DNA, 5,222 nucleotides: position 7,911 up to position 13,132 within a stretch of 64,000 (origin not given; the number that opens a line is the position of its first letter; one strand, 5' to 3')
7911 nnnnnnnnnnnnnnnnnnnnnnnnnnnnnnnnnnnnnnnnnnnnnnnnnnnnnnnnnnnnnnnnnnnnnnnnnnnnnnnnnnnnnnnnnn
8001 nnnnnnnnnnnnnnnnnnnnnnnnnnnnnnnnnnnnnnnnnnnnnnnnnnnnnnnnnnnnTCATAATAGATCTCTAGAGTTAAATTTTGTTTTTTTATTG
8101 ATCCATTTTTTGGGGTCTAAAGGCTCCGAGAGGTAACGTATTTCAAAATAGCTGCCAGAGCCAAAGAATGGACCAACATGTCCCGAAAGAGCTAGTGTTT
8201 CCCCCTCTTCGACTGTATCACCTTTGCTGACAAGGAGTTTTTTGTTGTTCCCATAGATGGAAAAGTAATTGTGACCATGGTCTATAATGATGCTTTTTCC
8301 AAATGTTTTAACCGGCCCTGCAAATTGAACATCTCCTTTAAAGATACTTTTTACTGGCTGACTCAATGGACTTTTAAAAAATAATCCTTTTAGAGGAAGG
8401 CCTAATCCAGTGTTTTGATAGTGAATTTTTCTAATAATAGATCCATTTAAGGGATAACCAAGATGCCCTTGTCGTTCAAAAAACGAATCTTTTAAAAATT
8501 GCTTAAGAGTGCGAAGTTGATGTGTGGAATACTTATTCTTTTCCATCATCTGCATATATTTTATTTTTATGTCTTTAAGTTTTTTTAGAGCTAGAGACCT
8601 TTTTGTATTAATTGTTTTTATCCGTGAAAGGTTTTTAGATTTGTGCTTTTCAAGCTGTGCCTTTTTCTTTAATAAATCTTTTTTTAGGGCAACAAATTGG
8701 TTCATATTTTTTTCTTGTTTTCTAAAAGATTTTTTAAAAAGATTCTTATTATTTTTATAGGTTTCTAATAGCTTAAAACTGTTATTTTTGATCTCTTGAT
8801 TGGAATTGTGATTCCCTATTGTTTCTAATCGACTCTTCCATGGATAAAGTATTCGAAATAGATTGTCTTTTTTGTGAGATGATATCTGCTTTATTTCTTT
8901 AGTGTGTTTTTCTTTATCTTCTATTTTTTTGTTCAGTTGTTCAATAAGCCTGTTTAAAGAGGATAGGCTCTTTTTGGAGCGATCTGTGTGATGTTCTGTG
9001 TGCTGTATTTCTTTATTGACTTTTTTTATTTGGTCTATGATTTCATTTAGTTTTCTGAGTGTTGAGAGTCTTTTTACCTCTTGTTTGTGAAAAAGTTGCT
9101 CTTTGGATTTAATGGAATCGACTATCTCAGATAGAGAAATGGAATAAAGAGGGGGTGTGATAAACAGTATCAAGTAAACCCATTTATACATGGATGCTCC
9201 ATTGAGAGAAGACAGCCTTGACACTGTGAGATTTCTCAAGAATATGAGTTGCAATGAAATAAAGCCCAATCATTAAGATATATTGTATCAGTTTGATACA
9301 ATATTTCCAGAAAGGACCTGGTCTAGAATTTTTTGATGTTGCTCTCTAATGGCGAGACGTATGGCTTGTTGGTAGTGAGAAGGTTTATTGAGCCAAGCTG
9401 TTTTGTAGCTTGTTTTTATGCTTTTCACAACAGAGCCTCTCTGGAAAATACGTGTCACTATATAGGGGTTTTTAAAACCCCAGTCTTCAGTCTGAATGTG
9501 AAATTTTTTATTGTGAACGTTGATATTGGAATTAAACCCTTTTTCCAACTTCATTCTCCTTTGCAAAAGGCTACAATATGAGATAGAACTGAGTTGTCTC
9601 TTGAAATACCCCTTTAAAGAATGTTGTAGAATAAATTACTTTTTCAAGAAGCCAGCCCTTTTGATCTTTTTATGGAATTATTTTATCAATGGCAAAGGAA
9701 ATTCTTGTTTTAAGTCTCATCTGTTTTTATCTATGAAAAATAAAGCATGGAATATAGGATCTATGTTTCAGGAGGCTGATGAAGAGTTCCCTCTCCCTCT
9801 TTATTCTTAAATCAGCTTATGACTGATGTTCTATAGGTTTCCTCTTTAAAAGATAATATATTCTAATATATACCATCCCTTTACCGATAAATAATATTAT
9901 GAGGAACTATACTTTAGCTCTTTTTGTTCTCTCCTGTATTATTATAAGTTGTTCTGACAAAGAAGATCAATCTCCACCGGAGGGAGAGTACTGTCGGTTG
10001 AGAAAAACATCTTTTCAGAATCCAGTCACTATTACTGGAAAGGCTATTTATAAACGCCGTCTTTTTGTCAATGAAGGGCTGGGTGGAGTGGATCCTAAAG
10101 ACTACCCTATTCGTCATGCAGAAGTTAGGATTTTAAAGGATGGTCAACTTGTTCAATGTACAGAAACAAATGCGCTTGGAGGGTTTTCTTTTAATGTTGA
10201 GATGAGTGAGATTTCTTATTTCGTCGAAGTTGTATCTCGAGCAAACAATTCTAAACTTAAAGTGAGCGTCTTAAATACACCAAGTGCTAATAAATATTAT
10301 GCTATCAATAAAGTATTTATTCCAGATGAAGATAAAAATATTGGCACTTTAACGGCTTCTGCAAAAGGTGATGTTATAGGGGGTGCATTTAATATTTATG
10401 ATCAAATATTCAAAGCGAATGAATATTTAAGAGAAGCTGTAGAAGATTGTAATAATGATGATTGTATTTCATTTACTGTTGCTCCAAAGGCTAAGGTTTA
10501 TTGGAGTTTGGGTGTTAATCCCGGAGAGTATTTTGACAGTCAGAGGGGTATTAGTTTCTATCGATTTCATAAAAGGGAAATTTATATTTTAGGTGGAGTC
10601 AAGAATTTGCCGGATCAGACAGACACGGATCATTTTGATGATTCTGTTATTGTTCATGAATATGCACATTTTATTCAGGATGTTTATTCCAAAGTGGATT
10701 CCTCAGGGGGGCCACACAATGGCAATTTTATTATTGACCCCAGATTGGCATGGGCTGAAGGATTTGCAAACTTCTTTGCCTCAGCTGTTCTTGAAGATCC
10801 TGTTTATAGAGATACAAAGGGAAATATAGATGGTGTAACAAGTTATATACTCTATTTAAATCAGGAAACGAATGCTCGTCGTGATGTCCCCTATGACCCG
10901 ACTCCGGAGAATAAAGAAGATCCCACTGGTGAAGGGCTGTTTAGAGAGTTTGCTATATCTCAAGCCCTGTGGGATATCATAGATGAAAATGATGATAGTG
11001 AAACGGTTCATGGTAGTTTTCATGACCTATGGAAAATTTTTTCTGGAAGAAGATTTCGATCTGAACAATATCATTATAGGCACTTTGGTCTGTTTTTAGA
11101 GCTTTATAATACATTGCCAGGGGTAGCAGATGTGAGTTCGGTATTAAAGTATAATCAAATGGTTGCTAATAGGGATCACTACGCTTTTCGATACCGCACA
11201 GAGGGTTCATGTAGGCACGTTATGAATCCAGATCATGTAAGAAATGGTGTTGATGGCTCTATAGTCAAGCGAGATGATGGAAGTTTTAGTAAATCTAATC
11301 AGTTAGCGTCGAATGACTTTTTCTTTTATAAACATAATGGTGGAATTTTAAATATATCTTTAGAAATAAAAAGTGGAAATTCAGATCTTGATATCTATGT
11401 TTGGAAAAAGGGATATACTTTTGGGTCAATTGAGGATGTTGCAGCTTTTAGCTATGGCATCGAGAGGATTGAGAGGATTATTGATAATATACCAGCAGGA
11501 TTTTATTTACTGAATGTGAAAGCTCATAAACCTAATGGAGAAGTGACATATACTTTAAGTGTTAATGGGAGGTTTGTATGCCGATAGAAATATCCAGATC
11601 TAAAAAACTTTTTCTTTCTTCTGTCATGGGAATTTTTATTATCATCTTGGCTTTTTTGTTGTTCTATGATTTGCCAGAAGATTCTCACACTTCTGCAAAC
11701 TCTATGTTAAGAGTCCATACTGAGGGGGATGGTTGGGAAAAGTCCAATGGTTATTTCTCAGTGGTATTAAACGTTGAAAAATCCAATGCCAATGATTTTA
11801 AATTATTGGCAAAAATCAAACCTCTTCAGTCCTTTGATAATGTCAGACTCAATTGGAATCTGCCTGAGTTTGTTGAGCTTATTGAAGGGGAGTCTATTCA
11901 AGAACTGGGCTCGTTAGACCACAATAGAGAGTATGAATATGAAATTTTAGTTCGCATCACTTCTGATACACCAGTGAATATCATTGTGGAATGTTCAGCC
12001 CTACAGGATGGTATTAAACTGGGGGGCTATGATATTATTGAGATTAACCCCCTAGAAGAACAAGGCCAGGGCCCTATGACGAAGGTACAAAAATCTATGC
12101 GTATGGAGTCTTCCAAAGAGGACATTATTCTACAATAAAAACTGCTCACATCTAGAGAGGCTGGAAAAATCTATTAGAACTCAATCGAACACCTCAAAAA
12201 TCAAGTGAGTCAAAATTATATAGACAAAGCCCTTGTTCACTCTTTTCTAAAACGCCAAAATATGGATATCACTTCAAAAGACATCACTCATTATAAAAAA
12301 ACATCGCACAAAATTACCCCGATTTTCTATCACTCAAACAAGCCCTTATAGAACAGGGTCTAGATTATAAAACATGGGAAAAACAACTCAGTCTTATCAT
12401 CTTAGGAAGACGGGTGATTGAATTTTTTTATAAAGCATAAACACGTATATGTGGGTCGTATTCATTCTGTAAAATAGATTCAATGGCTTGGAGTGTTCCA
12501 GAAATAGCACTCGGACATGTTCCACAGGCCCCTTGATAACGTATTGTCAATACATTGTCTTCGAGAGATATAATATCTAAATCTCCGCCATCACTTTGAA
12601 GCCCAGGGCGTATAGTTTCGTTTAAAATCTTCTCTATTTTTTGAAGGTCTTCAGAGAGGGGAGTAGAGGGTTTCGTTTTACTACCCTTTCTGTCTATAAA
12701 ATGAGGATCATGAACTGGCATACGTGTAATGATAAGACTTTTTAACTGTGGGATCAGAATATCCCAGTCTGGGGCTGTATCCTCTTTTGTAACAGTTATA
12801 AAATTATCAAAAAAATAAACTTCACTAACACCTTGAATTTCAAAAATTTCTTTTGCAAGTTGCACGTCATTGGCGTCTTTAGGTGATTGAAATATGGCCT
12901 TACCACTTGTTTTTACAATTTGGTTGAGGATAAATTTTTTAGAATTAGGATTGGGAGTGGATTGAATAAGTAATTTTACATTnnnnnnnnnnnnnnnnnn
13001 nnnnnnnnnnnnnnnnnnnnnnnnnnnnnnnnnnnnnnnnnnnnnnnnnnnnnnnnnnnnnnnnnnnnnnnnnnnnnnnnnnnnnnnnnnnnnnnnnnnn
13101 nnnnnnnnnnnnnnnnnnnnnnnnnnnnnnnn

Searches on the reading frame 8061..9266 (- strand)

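Call 49: search_protein_families(library=pfam, proteins=[window:8061-9266:-], max_evalue=0.001)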
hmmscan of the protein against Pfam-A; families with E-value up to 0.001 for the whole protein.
window:8061-9266:- (401 aa): 1 family
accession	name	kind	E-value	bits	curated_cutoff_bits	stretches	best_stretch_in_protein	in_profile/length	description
PF01551.29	Peptidase_M23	-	1.2e-18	67.5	28.7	1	293-385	4-96/96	Peptidase family M23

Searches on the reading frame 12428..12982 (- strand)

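Call 49: search_protein_families(library=pfam, proteins=[window:12428-12982:-], max_evalue=0.001)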
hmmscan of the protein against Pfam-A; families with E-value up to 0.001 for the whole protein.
window:12428-12982:- (184 aa): 2 families
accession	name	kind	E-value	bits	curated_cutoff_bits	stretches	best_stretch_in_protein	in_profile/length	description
PF08712.16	Nfu_N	-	1.9e-21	76.3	27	1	6-86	3-83/88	Scaffold protein Nfu/NifU N terminal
PF01106.22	NifU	-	1e-19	70.9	27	1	116-181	1-66/67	NifU-like domain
